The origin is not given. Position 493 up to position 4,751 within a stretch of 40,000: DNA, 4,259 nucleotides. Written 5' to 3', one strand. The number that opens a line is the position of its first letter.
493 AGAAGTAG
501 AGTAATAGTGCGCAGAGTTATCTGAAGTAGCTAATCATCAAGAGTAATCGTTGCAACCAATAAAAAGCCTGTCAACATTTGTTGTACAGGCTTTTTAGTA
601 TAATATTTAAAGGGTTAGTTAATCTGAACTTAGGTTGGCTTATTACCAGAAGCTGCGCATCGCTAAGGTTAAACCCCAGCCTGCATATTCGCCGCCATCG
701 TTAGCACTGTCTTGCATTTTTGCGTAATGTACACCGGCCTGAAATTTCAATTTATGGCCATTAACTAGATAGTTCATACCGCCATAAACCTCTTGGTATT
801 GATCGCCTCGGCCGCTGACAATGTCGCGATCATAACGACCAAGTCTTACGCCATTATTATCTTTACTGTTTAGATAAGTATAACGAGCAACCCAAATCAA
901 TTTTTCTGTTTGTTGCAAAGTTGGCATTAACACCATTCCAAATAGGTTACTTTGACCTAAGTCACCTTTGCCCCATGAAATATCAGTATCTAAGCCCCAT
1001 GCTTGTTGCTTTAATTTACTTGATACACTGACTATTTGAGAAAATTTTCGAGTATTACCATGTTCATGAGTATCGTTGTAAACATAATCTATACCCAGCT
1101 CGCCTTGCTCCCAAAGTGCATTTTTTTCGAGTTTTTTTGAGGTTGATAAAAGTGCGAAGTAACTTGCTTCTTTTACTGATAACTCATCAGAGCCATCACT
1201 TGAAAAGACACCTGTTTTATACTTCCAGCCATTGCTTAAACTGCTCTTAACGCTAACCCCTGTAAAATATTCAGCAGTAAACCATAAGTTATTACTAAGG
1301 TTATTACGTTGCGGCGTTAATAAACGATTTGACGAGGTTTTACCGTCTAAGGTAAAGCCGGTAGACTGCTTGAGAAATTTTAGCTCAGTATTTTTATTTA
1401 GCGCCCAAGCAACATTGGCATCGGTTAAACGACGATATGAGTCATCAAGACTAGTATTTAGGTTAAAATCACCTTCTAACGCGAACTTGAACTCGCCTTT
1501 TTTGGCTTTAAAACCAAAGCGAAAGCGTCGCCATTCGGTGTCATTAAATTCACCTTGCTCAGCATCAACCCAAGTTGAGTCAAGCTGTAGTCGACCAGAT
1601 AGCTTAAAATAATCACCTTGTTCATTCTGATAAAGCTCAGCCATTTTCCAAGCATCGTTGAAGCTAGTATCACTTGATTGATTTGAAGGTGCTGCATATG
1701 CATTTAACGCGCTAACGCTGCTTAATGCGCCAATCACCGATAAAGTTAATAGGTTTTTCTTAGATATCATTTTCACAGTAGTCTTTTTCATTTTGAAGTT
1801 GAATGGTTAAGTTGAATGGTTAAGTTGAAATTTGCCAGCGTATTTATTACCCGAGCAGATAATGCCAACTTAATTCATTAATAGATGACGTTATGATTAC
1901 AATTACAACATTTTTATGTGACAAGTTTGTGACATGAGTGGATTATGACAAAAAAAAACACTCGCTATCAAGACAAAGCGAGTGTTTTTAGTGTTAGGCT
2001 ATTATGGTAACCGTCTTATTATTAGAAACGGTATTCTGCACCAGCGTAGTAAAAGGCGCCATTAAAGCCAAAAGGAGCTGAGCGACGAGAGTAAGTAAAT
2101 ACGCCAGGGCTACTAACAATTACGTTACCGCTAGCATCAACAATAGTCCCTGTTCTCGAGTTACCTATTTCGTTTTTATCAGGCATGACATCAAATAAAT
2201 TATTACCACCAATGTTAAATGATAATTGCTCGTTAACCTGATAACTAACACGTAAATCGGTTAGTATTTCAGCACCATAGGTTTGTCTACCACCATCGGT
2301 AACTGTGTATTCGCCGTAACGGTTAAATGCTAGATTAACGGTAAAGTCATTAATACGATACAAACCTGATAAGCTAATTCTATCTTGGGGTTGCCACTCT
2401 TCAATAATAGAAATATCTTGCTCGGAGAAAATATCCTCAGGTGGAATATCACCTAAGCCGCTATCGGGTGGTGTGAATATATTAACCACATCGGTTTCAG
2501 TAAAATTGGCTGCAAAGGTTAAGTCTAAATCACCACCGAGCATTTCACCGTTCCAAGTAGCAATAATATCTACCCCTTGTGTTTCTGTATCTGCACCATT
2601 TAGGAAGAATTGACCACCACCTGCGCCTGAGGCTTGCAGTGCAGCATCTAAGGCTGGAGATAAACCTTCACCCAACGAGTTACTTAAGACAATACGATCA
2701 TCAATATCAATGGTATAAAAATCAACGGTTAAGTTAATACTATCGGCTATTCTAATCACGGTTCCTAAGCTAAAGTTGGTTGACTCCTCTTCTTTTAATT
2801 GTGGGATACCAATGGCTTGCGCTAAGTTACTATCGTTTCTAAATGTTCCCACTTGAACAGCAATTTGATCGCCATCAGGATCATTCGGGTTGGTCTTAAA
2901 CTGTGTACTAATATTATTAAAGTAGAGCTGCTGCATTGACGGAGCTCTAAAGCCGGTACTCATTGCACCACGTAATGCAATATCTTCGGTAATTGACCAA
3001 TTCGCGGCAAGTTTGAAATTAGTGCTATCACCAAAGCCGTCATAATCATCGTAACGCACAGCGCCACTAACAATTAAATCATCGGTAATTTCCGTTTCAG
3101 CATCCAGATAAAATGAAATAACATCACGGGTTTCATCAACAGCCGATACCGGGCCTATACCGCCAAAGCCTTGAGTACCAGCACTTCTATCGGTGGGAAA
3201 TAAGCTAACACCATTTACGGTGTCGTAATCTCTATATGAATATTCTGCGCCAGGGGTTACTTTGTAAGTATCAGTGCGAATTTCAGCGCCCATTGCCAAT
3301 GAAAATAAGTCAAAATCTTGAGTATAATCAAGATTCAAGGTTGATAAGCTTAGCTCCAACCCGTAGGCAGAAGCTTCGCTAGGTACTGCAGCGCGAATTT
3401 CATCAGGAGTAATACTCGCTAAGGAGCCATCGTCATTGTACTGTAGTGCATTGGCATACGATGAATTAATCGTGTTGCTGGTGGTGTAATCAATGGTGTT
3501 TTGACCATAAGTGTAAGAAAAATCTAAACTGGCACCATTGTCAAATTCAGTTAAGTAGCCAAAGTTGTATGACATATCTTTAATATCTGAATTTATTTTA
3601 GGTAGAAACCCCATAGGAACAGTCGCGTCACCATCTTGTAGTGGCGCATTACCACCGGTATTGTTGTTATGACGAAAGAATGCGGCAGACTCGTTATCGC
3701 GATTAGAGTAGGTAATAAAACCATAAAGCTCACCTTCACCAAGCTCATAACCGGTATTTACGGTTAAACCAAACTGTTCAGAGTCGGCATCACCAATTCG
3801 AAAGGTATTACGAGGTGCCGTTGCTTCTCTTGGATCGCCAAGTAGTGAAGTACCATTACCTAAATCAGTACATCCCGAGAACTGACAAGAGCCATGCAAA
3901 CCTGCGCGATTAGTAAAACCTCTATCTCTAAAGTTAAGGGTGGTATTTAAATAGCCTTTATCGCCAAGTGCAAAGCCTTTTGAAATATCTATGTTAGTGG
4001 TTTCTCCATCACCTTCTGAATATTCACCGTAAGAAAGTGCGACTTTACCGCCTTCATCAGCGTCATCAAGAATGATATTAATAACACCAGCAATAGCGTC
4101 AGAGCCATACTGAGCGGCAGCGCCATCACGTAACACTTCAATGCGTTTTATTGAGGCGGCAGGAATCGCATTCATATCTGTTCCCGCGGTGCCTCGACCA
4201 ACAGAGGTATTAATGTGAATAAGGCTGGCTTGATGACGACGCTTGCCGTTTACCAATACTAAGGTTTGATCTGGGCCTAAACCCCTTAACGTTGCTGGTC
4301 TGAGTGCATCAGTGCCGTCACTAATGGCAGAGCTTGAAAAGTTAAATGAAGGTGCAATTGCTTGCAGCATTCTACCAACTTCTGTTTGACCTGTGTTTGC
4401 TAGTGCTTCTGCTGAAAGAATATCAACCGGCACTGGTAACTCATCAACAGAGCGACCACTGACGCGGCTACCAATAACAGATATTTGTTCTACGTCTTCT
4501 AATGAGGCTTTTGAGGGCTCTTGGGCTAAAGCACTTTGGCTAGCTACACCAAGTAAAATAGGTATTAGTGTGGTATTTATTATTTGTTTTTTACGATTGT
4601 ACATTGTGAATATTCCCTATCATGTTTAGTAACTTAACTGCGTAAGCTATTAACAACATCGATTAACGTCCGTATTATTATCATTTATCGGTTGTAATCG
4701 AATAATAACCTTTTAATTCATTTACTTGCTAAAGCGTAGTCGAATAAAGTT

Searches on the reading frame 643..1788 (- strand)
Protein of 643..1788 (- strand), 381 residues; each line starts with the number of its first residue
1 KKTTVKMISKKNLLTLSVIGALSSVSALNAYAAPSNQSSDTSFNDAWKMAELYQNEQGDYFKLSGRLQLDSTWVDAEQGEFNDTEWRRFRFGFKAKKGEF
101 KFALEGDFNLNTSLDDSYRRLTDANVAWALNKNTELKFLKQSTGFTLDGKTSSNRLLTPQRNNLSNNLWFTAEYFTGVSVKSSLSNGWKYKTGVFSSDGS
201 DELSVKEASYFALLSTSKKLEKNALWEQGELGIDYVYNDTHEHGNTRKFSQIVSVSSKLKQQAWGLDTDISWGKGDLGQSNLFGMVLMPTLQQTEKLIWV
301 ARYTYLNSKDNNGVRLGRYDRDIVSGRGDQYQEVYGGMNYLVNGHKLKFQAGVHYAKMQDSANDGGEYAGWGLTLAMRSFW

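Call 51: search_protein_families(library=pfam, proteins=[window:643-1788:-], max_evalue=0.00001)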
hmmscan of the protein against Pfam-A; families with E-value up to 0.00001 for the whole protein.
window:643-1788:- (381 aa): 1 family
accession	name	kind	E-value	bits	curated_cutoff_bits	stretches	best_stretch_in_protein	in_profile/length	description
PF07396.17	Porin_O_P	-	7e-16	58.9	20.9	1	61-260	1-204/370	Phosphate-selective porin O and P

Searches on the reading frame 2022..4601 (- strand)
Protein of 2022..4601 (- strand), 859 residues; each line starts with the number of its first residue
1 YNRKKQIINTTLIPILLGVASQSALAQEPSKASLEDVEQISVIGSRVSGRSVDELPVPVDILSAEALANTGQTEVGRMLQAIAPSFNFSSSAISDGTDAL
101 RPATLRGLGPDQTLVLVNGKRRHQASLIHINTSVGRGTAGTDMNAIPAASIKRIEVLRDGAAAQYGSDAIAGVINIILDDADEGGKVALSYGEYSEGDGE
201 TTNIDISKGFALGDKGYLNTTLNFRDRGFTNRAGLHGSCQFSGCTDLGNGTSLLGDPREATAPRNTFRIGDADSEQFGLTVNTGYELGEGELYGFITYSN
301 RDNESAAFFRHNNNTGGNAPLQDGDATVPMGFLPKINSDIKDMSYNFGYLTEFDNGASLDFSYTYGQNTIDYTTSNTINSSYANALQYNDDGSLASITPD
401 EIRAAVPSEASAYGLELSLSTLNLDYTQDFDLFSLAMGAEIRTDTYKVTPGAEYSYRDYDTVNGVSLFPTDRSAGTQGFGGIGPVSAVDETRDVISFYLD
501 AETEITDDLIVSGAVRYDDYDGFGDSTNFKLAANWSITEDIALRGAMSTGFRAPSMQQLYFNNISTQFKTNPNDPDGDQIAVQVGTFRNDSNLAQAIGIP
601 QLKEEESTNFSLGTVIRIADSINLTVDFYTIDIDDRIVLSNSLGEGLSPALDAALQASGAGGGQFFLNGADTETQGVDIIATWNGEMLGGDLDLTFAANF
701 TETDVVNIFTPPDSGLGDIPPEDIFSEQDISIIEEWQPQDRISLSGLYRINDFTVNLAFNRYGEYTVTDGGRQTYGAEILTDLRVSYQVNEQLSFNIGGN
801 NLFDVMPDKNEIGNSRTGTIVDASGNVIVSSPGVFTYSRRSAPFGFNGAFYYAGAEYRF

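Call 51: search_protein_families(library=pfam, proteins=[window:2022-4601:-], max_evalue=0.00001)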
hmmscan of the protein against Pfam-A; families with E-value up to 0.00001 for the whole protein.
window:2022-4601:- (859 aa): 2 families
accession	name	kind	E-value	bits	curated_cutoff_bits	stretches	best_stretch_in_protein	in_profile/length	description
PF00593.30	TonB_dep_Rec_b-barrel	-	5.3e-36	125.9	27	1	296-802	9-436/436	TonB dependent receptor-like, beta-barrel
PF07715.20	Plug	-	2.9e-20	73.2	23.9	1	52-173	2-107/107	TonB-dependent Receptor Plug Domain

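Call 53: find_homologous_proteins(query=window:2022-4601:-, max_evalue=1e-50)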
Query window:2022-4601:- (859 aa): 7984 proteins with E <= 1e-50 among 8000 candidates; the best 120 are listed.
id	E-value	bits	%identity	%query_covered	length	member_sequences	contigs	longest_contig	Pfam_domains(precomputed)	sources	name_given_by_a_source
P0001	0.0e+0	1905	100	100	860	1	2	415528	PF07715.21,PF00593.31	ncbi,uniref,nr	ncbi:TonB-dependent receptor [Colwellia sp. D2M02]|uniref:TonB-dependent receptor n=1 Tax=Colwellia 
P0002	0.0e+0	1761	92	99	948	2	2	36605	PF07715.21,PF00593.31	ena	-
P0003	0.0e+0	1701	88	100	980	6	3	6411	PF07715.21,PF07660.20,PF00593.31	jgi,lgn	jgi:iron complex outermembrane receptor protein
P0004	0.0e+0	1676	87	100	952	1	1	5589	PF07715.21,PF07660.20,PF00593.31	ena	-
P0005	0.0e+0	1675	88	99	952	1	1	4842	PF07715.21,PF00593.31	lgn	-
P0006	0.0e+0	1675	87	100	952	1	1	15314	PF07715.21,PF07660.20,PF00593.31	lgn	-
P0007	0.0e+0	1675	86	100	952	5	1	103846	PF07715.21,PF07660.20,PF00593.31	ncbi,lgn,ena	-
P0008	0.0e+0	1674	86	100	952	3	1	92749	PF07715.21,PF00593.31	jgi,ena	-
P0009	0.0e+0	1672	86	100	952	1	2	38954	PF07715.21,PF00593.31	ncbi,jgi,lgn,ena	-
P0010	0.0e+0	1672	86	100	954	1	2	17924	PF07715.21,PF00593.31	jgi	-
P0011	0.0e+0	1669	85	100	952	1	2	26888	PF07715.21,PF00593.31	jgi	-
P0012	0.0e+0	1659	86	100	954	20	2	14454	PF07715.21,PF00593.31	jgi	-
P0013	0.0e+0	1651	85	100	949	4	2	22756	PF07715.21,PF00593.31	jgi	-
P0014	0.0e+0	1646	85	99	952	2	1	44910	PF07715.21,PF00593.31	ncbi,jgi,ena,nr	ncbi:MAG: TonB-dependent receptor [Colwellia sp.]|nr:TonB-dependent receptor [Colwellia sp.]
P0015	0.0e+0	1627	84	99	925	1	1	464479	PF07715.21,PF00593.31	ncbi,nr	ncbi:MAG: TonB-dependent receptor [Colwellia sp.]|nr:TonB-dependent receptor [Colwellia sp.]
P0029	0.0e+0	1577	82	100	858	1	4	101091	PF07715.21,PF00593.31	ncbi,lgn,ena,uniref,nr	ncbi:TonB-dependent receptor plug domain-containing protein [Colwellia ponticola]|uniref:TonB-depend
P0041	0.0e+0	1547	80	100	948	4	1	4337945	PF07715.21,PF07660.20,PF00593.31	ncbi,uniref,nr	ncbi:TonB-dependent receptor [Colwellia sp. MT41]|uniref:TonB-dependent receptor n=1 Tax=Colwellia s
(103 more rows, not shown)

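Call 56: find_encoding_contigs(protein=P0002, flank=600, max_places=1)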
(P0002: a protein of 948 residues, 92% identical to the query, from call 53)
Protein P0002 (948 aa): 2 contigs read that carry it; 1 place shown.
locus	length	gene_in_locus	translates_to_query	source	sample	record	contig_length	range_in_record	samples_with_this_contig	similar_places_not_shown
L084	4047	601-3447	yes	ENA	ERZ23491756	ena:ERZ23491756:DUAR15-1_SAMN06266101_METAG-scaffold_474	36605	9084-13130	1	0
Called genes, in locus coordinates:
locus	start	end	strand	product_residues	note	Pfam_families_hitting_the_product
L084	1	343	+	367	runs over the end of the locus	PF04773:FecR, PF16344:FecR_C (weak)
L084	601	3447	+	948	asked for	PF07715:Plug, PF00593:TonB_dep_Rec_b-barrel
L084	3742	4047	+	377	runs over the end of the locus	PF07396:Porin_O_P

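Call 57: find_encoding_contigs(protein=P0029, flank=600, max_places=1)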
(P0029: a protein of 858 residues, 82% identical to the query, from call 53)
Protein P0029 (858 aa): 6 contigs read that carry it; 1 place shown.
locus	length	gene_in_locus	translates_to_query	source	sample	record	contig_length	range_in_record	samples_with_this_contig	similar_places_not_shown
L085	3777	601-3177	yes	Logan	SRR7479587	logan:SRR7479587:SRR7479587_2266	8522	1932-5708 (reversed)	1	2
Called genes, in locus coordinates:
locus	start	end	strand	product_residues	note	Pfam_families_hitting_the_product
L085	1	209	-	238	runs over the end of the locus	PF09829:DUF2057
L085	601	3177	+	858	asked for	PF07715:Plug, PF00593:TonB_dep_Rec_b-barrel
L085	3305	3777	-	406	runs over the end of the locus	PF04303:PrpF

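Call 58: find_encoding_contigs(protein=P0041, flank=600, max_places=1)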
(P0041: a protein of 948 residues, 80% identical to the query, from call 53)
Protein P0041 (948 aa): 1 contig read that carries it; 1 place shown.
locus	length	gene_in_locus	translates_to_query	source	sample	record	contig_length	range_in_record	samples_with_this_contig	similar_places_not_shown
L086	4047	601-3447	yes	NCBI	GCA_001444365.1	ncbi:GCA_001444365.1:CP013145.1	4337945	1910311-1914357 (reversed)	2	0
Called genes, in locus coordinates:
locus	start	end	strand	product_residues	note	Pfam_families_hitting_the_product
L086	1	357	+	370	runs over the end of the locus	PF04773:FecR, PF16344:FecR_C (faint)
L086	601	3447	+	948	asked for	PF07660:STN (faint), PF07715:Plug, PF00593:TonB_dep_Rec_b-barrel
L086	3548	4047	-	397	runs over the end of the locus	PF04303:PrpF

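Call 59: find_encoding_contigs(protein=P0007, flank=600, max_places=1)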
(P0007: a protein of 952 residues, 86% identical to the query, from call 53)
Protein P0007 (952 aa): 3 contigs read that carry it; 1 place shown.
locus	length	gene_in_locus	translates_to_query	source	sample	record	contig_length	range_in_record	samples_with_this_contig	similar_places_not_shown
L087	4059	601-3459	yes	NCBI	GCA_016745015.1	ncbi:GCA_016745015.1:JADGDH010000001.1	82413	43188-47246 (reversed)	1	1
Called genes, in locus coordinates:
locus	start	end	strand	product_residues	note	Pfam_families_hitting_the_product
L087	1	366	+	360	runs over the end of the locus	PF04773:FecR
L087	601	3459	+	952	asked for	PF07660:STN (weak), PF07715:Plug, PF00593:TonB_dep_Rec_b-barrel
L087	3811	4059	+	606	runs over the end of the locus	PF02771:Acyl-CoA_dh_N, PF02770:Acyl-CoA_dh_M, PF00441:Acyl-CoA_dh_1, PF22924:ACOX_C_alpha1 (weak), PF12806:Acyl-CoA_dh_C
